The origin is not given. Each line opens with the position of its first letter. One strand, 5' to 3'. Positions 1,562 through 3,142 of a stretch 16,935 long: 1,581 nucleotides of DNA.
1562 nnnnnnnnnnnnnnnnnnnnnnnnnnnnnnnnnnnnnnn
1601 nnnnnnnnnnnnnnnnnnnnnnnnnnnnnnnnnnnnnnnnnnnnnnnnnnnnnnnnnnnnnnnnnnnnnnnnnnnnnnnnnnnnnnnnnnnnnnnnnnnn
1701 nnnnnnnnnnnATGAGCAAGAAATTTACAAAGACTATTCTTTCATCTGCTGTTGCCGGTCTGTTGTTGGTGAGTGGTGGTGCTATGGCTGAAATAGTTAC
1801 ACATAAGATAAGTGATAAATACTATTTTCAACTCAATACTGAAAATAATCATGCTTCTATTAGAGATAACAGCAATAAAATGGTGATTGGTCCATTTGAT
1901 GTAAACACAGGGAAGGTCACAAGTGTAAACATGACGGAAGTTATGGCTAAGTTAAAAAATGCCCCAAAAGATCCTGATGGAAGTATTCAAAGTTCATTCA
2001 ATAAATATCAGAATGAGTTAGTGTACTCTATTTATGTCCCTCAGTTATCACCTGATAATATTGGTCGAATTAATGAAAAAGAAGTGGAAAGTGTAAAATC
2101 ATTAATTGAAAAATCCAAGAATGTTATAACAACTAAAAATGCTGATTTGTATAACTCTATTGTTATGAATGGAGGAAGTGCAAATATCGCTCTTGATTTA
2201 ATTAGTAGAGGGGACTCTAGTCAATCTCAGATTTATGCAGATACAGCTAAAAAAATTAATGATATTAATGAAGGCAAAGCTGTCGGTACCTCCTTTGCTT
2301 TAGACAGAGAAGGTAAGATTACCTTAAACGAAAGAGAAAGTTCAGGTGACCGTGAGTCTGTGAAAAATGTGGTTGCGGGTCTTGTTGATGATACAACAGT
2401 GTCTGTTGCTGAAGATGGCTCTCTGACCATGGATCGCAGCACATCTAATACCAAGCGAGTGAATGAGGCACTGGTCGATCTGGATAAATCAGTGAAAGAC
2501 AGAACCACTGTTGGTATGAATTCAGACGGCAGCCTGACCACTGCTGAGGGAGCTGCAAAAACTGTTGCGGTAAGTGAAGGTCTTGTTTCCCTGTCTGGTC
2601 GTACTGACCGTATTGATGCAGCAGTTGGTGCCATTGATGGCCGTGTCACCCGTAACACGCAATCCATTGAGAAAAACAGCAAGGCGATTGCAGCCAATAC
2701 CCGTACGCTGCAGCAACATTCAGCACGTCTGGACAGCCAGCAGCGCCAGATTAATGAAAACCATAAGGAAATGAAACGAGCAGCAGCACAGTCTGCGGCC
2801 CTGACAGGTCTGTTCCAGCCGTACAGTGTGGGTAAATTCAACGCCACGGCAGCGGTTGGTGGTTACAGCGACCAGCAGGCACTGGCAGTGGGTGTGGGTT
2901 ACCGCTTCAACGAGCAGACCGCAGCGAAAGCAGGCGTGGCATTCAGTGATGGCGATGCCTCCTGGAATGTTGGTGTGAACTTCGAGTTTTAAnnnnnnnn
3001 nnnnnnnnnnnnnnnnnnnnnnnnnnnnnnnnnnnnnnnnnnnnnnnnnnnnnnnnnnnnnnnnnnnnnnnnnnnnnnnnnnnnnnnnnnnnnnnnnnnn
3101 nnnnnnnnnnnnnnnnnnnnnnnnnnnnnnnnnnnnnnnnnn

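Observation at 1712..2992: Eib-type immunoglobulin-binding trimeric autotransporter carried as a prophage moron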

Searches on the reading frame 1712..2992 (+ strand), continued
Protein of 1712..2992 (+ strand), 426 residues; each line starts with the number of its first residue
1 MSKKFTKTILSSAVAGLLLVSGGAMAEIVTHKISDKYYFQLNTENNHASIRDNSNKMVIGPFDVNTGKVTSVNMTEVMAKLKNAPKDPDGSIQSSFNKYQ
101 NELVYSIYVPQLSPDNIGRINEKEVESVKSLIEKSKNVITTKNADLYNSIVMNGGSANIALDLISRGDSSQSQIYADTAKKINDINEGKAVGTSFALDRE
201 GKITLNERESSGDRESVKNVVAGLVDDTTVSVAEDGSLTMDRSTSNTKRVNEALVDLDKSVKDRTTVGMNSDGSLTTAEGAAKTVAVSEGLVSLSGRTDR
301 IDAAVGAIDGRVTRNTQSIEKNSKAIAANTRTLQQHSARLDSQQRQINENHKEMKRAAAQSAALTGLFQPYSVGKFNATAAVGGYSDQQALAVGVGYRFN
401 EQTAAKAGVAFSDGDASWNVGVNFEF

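Call 67: fold_search(model_id=the predicted structure, library=pdb)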
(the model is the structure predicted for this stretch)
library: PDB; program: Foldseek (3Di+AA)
matches with E <= 10: 380; with E <= 0.001: 3
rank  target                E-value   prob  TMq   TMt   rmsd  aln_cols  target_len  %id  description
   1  2lme_MODEL_1_A        2.7e-04  1.00  0.16  0.52   4.4        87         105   48  Solid-state NMR structure of the membrane anchor domain of the trimeric autotransporter YadA (released 2012-11-07)
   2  9vnj_A                4.9e-04  1.00  0.19  0.56   4.5       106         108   26  Crystal structure of the transmembrane domain of trimeric autotransporter adhesin AtaA in complex with the N-terminal  (released 2025-10-08)
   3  3emo_A                5.2e-04  1.00  0.15  0.46  25.6       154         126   16  Crystal structure of transmembrane Hia 973-1098 (released 2008-11-04)
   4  2gr7_A                2.5e-03  1.00  0.19  0.62   4.1        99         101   19  Hia 992-1098 (released 2006-05-23)
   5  2gr8_A                3.6e-03  1.00  0.15  0.66   3.1        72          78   24  Hia 1022-1098 (released 2006-05-23)
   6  5n5y_P                4.0e-01  0.51  0.10  0.07   6.6        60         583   10  Cryo-EM structure of RNA polymerase I in complex with Rrn3 and Core Factor (Orientation III) (released 2017-04-05)
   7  3az8_E                6.5e-01  0.41  0.08  0.21   8.3        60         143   17  Beta-Hydroxyacyl-Acyl Carrier Protein Dehydratase (FabZ) from Plasmodium falciparum in complex with NAS21 (released 2012-02-29)
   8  5o7x_A                6.5e-01  0.38  0.10  0.07   6.6        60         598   10  CRYSTAL STRUCTURE OF S. CEREVISIAE CORE FACTOR AT 3.2A RESOLUTION (released 2017-08-02)
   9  8i02_C                8.2e-01  0.06  0.06  0.06  17.3        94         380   15  Cryo-EM structure of the SIN3S complex from S. pombe (released 2023-05-03)
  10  9xdc_B                8.6e-01  0.54  0.09  0.11  12.8        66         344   15  TamAB hybrid barrel state (released 2026-01-28)
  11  7svt_I                8.6e-01  0.28  0.10  0.24   8.0        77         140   14  Mycobacterium tuberculosis 3-hydroxyl-ACP dehydratase HadAB in complex with 1,3-diarylpyrazolyl-acylsulfonamide inhibi (released 2022-11-16)
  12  3f1t_B                9.1e-01  0.38  0.09  0.23   8.6        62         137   14  Crystal structure of the Q9I3C8_PSEAE protein from Pseudomonas aeruginosa. Northeast Structural Genomics Consortium ta (released 2008-11-18)
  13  1zhg_B                9.1e-01  0.25  0.08  0.22   9.7        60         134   17  Crystal structure of Beta-Hydroxyacyl-Acyl Carrier Protein Dehydratase (FabZ) from Plasmodium falciparum (released 2006-05-30)
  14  4h4g_H                9.6e-01  0.35  0.08  0.23   8.2        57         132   16  Crystal Structure of (3R)-hydroxymyristoyl-[acyl-carrier-protein] dehydratase from Burkholderia thailandensis E264 (released 2012-10-03)
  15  3az8_K                9.6e-01  0.25  0.08  0.21   8.8        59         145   17  Beta-Hydroxyacyl-Acyl Carrier Protein Dehydratase (FabZ) from Plasmodium falciparum in complex with NAS21 (released 2012-02-29)
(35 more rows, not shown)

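Call 78: list_cluster_members(proteins=[P0098, P0074, P0032, P0081, P0086])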
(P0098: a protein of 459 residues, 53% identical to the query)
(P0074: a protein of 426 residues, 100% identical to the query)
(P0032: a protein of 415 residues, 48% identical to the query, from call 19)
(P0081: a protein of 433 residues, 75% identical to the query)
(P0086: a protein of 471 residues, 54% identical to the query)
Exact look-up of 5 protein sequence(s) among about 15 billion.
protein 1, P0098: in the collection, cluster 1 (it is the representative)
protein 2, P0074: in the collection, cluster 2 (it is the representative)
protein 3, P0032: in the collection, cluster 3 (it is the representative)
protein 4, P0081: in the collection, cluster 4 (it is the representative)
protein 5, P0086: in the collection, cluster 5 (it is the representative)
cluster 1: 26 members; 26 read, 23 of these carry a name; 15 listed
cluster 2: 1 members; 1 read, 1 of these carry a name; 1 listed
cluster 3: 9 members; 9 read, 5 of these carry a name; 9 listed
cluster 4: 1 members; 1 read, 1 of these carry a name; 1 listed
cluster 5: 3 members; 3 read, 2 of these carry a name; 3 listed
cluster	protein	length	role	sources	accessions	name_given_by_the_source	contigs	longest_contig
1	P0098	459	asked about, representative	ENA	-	-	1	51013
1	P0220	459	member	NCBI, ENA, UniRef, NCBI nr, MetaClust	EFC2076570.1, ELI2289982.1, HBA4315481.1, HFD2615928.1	TPA: YadA C-terminal domain-containing protein [Escherichia coli] | Immunoglobulin-binding protein EibF n=4 Tax=Escherichia coli TaxID=562 RepID=Q8VW24_ECOLX | YadA C-terminal domain-containing protein [Escherichia coli]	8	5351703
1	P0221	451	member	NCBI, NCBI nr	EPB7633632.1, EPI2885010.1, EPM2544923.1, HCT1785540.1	YadA C-terminal domain-containing protein, partial [Escherichia coli] | YadA-like family protein [Escherichia coli]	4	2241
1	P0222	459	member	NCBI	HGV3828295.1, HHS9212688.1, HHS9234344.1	TPA: YadA C-terminal domain-containing protein [Escherichia coli]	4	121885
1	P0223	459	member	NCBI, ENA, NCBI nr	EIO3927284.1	YadA-like family protein [Escherichia coli]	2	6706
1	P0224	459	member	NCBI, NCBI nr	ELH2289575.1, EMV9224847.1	YadA-like family protein [Escherichia coli]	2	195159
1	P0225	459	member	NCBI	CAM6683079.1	Immunoglobulin-binding protein EibF [Escherichia coli]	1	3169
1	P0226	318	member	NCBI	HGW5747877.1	TPA: hypothetical protein ACNIOC_005017, partial [Escherichia coli]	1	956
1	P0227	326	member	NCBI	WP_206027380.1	hypothetical protein, partial [Escherichia coli]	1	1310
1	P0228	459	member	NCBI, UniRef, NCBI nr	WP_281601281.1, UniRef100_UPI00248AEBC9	YadA C-terminal domain-containing protein [Escherichia coli] | YadA C-terminal domain-containing protein n=1 Tax=Escherichia coli TaxID=562 ...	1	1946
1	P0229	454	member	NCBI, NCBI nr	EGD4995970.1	hypothetical protein DTZ04_25790, partial [Escherichia coli] | hypothetical protein [Escherichia coli]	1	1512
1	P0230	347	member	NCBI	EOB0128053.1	hypothetical protein ACIPZL_004569, partial [Escherichia coli]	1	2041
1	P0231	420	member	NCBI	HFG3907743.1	TPA: YadA C-terminal domain-containing protein, partial [Escherichia coli]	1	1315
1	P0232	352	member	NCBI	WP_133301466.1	hypothetical protein, partial [Escherichia coli]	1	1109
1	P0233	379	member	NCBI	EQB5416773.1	hypothetical protein ACYOCY_005239, partial [Escherichia coli]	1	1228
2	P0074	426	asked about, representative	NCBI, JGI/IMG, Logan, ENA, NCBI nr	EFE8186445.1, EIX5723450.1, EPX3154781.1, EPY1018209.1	YadA C-terminal domain-containing protein [Escherichia coli]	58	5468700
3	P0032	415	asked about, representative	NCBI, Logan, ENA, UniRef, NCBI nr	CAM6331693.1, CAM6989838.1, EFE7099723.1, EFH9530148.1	TPA: YadA-like family protein [Escherichia coli] | Putative immunoglobulin-binding protein from phage origin n=2 Tax=Escherichia coli ... | YadA C-terminal domain-containing protein [Escherichia coli]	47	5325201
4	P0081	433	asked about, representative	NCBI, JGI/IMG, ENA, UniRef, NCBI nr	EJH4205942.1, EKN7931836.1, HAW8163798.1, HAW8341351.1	TPA: YadA-like family protein [Escherichia coli] | YadA C-terminal domain-containing protein n=3 Tax=Escherichia coli TaxID=562 ... | YadA C-terminal domain-containing protein [Escherichia coli]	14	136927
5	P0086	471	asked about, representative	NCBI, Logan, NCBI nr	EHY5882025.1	YadA-like family protein [Escherichia coli]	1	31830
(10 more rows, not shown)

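Call 84: search_protein_families(library=ncbifam, proteins=[window:1712-2989:+], max_evalue=0.01)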
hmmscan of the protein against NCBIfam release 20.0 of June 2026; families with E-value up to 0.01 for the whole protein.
window:1712-2989:+ (426 aa): 2 families
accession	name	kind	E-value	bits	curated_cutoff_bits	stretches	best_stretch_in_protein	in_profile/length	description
NF033478.1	YadA_autotrans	exception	4.5e-19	68.8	750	1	323-425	358-458/459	trimeric autotransporter adhesin YadA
NF033870.1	VOMP_auto_Cterm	subfamily_domain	0.00011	21.8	500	1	337-424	256-342/347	Vomp family autotransporter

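Call 87: find_encoding_contigs(protein=window:1712-2992:+, flank=6000, max_places=8)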
Protein window:1712-2992:+ (426 aa): 24 contigs read that carry it; 8 places shown.
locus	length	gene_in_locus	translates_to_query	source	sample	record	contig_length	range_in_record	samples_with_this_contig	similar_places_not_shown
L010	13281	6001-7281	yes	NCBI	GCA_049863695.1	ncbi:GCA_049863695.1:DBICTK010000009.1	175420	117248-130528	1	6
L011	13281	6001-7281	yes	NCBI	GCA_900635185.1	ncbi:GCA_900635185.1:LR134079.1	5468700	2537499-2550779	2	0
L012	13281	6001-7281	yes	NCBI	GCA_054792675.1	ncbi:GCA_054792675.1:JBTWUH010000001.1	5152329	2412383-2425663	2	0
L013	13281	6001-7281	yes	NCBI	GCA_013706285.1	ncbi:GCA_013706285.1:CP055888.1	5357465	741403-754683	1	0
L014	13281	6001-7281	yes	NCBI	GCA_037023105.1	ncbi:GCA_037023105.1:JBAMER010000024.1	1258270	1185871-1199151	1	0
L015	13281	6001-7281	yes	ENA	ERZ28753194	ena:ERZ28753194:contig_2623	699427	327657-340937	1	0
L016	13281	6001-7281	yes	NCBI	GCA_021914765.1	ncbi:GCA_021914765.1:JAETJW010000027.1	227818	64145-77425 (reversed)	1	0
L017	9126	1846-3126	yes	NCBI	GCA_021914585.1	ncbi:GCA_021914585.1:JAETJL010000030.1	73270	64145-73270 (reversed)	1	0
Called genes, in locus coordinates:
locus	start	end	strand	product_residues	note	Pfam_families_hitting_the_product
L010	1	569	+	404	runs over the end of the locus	PF13252:Phage_capsid_3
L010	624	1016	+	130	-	-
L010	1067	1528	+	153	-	-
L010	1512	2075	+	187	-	-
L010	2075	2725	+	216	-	PF24175:SU10_adaptor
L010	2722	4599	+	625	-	-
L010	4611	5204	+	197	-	PF14301:DUF4376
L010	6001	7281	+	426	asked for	PF03895:YadA_anchor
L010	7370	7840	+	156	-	-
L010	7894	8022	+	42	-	-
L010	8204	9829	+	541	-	-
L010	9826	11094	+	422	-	PF09327:Phage_Tail_Tip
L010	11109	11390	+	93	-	-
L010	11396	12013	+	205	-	-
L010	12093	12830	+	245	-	PF13505:OMP_b-brl, PF01389:OmpA_membrane (faint), PF06316:Ail_Lom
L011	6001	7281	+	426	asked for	PF03895:YadA_anchor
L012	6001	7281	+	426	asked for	PF03895:YadA_anchor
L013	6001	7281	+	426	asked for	PF03895:YadA_anchor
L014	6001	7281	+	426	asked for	PF03895:YadA_anchor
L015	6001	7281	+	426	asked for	PF03895:YadA_anchor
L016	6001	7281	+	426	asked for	PF03895:YadA_anchor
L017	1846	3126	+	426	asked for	PF03895:YadA_anchor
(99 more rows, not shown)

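Call 95: list_cluster_members(proteins=[P0135, P0088, P0168, P0136, P0152, P0126, P0164, P0079])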
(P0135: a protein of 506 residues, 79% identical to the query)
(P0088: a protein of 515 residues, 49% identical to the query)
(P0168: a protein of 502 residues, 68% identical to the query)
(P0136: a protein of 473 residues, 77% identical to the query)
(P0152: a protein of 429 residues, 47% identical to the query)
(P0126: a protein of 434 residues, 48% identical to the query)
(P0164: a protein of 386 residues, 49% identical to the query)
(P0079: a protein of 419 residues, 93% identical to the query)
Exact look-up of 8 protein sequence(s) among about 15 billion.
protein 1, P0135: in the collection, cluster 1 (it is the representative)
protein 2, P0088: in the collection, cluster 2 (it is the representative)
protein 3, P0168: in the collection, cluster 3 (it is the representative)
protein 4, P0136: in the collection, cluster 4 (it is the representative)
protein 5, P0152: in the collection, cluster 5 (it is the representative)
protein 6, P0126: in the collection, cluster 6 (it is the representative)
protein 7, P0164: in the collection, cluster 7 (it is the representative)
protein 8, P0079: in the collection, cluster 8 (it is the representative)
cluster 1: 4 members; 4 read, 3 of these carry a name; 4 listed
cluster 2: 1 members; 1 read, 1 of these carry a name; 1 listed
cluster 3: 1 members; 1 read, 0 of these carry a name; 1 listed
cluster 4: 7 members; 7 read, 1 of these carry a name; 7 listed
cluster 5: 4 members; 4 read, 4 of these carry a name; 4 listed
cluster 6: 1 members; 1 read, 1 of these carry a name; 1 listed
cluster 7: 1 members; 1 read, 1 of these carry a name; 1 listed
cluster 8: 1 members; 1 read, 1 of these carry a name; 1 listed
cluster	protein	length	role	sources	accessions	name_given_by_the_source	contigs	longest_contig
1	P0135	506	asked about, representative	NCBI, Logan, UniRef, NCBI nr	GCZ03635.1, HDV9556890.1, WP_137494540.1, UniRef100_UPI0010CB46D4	TPA: YadA-like family protein [Escherichia coli] | YadA-like family protein n=1 Tax=Escherichia coli TaxID=562 RepID=UPI0010CB46D4 | YadA-like family protein [Escherichia coli]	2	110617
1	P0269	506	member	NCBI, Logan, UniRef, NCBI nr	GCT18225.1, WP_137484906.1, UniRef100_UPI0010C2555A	hypothetical protein HmCmsJML017_01035 [Escherichia coli] | YadA-like family protein n=1 Tax=Escherichia coli TaxID=562 RepID=UPI0010C2555A | YadA-like family protein [Escherichia coli]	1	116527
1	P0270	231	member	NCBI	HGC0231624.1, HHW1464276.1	TPA: YadA-like family protein, partial [Escherichia coli]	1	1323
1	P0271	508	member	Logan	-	-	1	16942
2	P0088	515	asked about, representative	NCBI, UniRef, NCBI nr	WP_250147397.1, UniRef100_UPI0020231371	YadA C-terminal domain-containing protein [Escherichia coli] | YadA C-terminal domain-containing protein n=4 Tax=Escherichia coli TaxID=562 ...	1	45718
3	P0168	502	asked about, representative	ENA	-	-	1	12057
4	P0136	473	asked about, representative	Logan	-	-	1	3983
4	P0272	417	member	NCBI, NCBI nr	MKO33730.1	hypothetical protein DTY60_24145 [Escherichia coli] | hypothetical protein [Escherichia coli]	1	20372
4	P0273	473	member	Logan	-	-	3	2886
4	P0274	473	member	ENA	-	-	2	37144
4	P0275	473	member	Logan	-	-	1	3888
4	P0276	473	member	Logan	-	-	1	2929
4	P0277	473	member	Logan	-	-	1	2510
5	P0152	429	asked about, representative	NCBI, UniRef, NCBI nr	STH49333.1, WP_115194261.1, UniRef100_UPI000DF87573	Immunoglobulin-binding protein from prophage P-EibD [Escherichia coli] | YadA C-terminal domain-containing protein n=1 Tax=Escherichia coli TaxID=562 ... | YadA C-terminal domain-containing protein [Escherichia coli]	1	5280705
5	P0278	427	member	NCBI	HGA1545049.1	TPA: YadA C-terminal domain-containing protein, partial [Escherichia coli]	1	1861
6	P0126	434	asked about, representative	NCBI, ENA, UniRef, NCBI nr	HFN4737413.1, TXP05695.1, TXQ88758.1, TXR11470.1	YadA C-terminal domain-containing protein [Escherichia coli] | YadA C-terminal domain-containing protein n=1 Tax=Escherichia coli TaxID=562 ...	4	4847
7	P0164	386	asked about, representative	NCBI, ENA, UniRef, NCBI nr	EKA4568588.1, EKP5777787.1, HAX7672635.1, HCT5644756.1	YadA C-terminal domain-containing protein [Escherichia coli] | YadA C-terminal domain-containing protein n=3 Tax=Escherichia coli TaxID=562 ...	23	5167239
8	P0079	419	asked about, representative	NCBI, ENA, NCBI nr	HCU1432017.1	TPA: YadA-like family protein [Escherichia coli] | YadA-like family protein [Escherichia coli]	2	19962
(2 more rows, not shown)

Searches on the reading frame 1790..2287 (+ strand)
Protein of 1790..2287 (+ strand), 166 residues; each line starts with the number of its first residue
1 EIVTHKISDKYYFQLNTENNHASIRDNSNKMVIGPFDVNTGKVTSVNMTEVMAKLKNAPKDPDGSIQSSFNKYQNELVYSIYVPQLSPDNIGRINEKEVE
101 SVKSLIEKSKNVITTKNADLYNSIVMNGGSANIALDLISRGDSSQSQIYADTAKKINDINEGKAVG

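Call 93: search_protein_representatives(alignment_id=A5)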
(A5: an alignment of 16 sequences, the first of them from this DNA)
Query: 16 sequences, 167 profile positions. Proteins with E-value up to 0.001 (for the whole library): 32; up to 1e-10: 30; up to 1e-30: 22. The best 32 are listed.
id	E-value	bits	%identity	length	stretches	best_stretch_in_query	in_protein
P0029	3.1e-50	186.7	-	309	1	15-166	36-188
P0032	6.2e-50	185.7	-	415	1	15-166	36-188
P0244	1.3e-49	184.6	-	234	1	3-163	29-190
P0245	4.6e-49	182.8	-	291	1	2-163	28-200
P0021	4.8e-49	182.8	-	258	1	6-163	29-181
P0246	3.1e-48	180.2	-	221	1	5-167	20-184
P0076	1.2e-47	178.3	-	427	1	2-166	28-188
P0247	1.3e-47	178.1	-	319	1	3-167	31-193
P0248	3.6e-45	170.2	-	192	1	2-166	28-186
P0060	4.5e-44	166.6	-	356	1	7-163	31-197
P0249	3.3e-42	160.5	-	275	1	4-166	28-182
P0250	4.1e-42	160.2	-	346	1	2-167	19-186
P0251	6.7e-42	159.5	-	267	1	4-166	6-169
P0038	5.0e-36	140.4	-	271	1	2-167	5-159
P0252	8.5e-35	136.4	-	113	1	6-123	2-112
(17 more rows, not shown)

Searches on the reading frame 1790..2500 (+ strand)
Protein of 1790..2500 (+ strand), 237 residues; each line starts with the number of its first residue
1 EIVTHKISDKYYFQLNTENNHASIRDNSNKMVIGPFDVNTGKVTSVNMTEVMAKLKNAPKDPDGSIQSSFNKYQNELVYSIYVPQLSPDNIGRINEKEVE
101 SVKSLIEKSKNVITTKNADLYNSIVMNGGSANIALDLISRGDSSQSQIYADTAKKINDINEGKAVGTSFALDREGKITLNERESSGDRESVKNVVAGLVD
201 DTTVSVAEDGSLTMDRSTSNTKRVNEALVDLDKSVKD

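Call 19: find_homologous_proteins(query=window:1790-2500:+)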
Query seq(237 aa) (237 aa): 73 proteins with E <= 0.001 among 417 candidates.
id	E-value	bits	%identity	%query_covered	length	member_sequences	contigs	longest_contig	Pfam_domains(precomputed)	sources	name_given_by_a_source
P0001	6.8e-143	491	100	100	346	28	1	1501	-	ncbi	ncbi:hypothetical protein, partial [Escherichia coli]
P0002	1.1e-142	491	100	100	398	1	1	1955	PF03895.22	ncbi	ncbi:YadA C-terminal domain-containing protein, partial [Escherichia coli]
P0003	1.3e-142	491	100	100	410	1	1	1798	PF03895.22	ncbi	ncbi:YadA C-terminal domain-containing protein, partial [Escherichia coli]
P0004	1.3e-142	491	100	100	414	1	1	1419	PF03895.22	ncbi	ncbi:YadA-like family protein, partial [Escherichia coli]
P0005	1.4e-90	321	68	99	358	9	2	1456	-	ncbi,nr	ncbi:TPA: hypothetical protein KEV27_005177, partial [Escherichia coli]|nr:hypothetical protein [Esc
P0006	2.2e-90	320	68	99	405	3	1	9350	PF03895.22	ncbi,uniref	ncbi:YadA C-terminal domain-containing protein, partial [Escherichia coli]|uniref:YadA C-terminal do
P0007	2.2e-42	163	44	98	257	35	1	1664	-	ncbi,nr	ncbi:hypothetical protein U3C97_004989, partial [Escherichia coli]|nr:hypothetical protein [Escheric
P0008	1.0e-40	158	41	97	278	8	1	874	-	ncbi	ncbi:hypothetical protein AAID33_005408, partial [Escherichia coli]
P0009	1.8e-38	150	43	97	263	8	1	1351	-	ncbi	ncbi:hypothetical protein AAIC96_004708, partial [Escherichia coli]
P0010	3.4e-38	150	43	97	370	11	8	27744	PF03895.22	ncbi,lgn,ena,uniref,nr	ncbi:TPA: hypothetical protein JLT53_004543 [Escherichia coli]|uniref:YadA C-terminal domain-contain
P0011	1.2e-31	128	37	98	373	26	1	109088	-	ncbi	ncbi:hypothetical protein, partial [Escherichia coli]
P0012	3.1e-31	127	39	97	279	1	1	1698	-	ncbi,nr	ncbi:hypothetical protein NK105_004974, partial [Escherichia coli]|nr:hypothetical protein [Escheric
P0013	4.3e-31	126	39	97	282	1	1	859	-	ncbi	ncbi:hypothetical protein ABZ245_005021, partial [Escherichia coli]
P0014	4.4e-31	126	39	97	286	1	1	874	-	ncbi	ncbi:hypothetical protein QS071_005367, partial [Escherichia coli]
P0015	5.2e-31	126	39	97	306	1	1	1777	-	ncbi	ncbi:hypothetical protein ABZW71_004989, partial [Escherichia coli]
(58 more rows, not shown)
